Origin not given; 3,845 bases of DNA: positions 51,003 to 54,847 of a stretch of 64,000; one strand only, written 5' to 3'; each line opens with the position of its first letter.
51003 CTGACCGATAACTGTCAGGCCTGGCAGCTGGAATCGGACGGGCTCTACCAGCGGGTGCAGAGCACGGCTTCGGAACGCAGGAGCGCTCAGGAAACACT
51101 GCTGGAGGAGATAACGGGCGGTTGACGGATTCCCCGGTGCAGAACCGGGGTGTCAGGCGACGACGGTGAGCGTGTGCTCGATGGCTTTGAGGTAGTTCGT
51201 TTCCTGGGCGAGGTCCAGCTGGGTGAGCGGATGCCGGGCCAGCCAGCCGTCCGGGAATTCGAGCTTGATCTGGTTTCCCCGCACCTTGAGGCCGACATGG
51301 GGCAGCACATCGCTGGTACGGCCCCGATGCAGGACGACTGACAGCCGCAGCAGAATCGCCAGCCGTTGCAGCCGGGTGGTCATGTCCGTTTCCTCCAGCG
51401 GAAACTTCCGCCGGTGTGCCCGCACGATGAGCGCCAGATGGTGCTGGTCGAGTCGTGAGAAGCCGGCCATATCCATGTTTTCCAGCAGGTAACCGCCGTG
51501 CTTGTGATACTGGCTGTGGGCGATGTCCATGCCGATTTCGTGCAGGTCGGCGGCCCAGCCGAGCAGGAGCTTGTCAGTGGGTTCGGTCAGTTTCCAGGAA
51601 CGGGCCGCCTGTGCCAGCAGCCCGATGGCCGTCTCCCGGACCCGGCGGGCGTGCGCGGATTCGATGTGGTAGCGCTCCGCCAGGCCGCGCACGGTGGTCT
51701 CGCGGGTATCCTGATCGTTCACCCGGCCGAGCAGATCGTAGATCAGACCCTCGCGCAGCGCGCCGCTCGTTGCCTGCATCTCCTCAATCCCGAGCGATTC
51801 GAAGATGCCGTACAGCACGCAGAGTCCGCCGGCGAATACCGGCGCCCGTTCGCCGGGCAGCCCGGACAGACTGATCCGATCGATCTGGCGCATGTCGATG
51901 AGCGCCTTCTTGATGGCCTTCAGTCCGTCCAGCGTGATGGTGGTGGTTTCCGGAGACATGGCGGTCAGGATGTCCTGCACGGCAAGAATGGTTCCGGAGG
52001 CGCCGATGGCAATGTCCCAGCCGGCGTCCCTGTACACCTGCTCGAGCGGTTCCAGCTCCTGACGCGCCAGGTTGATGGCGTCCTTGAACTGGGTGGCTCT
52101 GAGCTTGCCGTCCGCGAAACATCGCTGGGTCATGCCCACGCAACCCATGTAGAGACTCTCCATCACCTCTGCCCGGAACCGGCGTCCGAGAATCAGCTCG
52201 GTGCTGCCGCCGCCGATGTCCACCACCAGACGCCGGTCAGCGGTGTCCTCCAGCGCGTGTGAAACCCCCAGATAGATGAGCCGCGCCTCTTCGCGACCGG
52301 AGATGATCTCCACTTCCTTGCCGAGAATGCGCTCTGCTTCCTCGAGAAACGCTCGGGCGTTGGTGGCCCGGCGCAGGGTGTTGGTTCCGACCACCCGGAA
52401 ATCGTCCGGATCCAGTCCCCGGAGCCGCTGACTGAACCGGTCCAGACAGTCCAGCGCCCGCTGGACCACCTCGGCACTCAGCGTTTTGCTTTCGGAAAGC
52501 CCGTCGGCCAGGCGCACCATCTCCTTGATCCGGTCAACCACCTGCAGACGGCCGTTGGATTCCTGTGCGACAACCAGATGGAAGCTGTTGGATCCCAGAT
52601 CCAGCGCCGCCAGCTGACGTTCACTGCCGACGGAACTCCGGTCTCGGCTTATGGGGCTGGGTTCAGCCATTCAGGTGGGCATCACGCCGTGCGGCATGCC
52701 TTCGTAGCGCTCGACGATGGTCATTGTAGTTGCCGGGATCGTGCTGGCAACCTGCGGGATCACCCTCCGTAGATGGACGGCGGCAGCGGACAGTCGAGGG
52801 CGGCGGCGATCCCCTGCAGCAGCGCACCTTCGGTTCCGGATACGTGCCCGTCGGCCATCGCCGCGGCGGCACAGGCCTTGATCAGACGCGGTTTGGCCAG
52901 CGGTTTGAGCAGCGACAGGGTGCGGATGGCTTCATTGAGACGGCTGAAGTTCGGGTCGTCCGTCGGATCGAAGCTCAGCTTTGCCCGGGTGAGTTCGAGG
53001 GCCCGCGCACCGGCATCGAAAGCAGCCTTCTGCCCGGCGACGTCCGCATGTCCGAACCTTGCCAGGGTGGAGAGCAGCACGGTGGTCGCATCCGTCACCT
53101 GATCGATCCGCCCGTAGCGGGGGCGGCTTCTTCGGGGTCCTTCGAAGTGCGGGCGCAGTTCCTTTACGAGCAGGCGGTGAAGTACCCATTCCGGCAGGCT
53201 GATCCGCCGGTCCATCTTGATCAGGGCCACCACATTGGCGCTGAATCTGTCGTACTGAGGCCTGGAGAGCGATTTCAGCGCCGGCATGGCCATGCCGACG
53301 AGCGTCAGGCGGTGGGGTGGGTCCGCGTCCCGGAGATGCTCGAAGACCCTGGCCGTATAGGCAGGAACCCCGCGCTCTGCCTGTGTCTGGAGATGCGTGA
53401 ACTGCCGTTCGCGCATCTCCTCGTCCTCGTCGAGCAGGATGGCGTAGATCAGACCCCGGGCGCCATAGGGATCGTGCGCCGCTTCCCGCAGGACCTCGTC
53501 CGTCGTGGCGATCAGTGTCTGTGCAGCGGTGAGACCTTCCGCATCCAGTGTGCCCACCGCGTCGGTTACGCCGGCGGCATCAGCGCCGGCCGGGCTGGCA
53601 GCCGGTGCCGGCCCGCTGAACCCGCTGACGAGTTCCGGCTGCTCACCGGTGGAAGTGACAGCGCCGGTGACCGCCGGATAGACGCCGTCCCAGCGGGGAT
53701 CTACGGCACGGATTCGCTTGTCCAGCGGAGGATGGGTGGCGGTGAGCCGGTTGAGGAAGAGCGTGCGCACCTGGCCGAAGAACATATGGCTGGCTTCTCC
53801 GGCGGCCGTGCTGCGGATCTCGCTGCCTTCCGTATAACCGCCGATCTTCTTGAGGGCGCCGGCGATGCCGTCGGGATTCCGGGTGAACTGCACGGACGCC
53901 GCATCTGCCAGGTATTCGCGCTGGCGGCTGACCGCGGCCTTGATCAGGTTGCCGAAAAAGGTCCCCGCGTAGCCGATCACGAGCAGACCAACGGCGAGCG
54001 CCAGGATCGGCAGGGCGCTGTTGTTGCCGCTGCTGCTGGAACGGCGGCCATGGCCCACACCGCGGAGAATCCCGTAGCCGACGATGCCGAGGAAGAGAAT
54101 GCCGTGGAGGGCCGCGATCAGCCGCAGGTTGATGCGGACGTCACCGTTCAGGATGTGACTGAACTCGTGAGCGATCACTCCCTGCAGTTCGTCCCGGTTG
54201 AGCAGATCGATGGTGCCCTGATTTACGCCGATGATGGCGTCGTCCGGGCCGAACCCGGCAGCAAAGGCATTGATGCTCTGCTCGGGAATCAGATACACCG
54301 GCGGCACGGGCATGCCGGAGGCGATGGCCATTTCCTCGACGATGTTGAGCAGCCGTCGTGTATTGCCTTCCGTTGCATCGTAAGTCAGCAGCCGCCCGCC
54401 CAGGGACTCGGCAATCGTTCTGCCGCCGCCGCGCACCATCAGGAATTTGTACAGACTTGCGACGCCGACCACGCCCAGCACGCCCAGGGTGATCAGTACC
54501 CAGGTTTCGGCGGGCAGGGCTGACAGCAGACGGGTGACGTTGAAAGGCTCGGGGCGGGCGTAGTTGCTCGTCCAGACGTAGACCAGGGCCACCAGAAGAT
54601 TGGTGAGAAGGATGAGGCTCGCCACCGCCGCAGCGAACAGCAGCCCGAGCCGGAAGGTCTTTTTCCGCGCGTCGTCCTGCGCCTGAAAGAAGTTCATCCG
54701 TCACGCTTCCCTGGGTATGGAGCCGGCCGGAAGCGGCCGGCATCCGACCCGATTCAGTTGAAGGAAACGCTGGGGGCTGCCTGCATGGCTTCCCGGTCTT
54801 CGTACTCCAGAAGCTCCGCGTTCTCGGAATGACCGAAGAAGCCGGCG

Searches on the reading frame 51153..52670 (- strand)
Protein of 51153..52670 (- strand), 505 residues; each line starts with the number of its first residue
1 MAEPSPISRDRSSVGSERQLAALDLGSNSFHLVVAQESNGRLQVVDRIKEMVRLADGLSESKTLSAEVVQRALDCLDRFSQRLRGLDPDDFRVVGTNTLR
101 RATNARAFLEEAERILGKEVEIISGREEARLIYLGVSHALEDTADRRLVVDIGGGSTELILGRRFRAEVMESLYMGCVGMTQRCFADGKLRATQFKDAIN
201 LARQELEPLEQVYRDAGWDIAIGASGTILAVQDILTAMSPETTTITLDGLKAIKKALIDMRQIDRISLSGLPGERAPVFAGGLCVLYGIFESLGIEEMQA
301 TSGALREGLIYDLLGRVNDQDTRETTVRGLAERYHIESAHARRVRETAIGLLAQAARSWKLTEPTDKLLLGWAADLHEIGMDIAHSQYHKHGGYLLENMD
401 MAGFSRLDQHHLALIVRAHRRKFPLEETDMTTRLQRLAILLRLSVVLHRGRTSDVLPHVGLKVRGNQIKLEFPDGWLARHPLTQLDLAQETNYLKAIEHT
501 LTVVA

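Call 58: search_protein_families(library=pfam, proteins=[window:51153-52670:-], max_evalue=0.00001)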
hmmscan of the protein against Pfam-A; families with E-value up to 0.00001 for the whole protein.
window:51153-52670:- (505 aa): 2 families
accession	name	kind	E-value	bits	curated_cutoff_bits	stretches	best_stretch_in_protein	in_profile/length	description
PF02541.22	Ppx-GppA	-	1.8e-75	254.5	27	1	33-315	1-283/285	Ppx/GppA phosphatase family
PF21447.3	Ppx-GppA_III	-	1.2e-47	162.5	27.3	1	323-490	2-176/177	Ppx/GppA phosphatase, domain III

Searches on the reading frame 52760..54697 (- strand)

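Call 58: search_protein_families(library=pfam, proteins=[window:52760-54697:-], max_evalue=0.00001)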
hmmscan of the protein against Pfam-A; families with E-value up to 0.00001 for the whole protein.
window:52760-54697:- (645 aa): 1 family
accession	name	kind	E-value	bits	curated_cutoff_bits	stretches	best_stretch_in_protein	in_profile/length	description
PF01435.24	Peptidase_M48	-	7.9e-29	101.2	20.3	1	113-333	4-183/186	Peptidase family M48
